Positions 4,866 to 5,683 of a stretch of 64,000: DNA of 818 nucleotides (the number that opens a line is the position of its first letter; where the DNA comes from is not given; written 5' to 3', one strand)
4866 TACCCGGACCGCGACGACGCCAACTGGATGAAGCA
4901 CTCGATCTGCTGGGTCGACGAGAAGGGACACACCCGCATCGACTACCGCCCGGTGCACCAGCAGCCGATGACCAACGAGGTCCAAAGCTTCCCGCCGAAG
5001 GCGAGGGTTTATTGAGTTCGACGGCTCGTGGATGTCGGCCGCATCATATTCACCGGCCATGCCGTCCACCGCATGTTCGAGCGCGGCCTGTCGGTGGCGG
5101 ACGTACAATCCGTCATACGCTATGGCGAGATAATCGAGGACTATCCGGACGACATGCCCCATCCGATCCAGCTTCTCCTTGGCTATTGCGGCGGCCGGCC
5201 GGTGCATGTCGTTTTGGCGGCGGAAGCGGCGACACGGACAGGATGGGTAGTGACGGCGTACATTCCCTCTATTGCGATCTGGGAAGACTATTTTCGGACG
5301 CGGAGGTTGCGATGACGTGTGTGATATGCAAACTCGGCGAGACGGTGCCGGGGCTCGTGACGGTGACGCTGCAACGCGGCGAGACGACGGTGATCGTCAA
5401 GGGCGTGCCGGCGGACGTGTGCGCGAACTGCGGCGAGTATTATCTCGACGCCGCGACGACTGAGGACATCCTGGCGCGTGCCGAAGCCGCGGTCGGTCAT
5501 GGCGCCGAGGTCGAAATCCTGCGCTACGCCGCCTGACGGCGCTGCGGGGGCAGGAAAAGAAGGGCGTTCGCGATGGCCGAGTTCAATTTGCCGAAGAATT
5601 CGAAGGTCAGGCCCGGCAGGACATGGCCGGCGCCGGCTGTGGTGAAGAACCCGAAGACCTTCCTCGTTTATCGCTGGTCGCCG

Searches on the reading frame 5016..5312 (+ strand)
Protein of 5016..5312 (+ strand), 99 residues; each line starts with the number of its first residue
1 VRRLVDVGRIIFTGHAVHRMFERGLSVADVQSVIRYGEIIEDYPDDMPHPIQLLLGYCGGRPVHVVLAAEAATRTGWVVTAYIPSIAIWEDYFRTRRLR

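Call 62: search_protein_families(library=pfam, proteins=[window:5016-5312:+], max_evalue=0.01)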
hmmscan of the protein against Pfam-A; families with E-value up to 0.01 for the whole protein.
seq(99 aa): 1 family
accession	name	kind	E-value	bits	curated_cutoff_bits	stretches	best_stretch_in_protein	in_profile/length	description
PF14076.12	DUF4258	-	2.6e-21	76.1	25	1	12-82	1-70/71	Domain of unknown function (DUF4258)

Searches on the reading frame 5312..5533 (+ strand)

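Call 62: search_protein_families(library=pfam, proteins=[window:5312-5533:+], max_evalue=0.01)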
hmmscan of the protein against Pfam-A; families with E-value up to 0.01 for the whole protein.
seq(74 aa): 3 families
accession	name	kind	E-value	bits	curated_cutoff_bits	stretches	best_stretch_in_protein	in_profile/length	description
PF15731.11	MqsA_antitoxin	-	6e-06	26.8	30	1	1-57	1-57/131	Antitoxin component of bacterial toxin-antitoxin system, MqsA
PF14122.12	YokU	-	0.0014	19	27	1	2-53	1-54/87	YokU-like protein, putative antitoxin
PF13453.11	Zn_ribbon_TFIIB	-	0.0046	16.8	22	1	26-56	11-41/41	Transcription factor zinc-finger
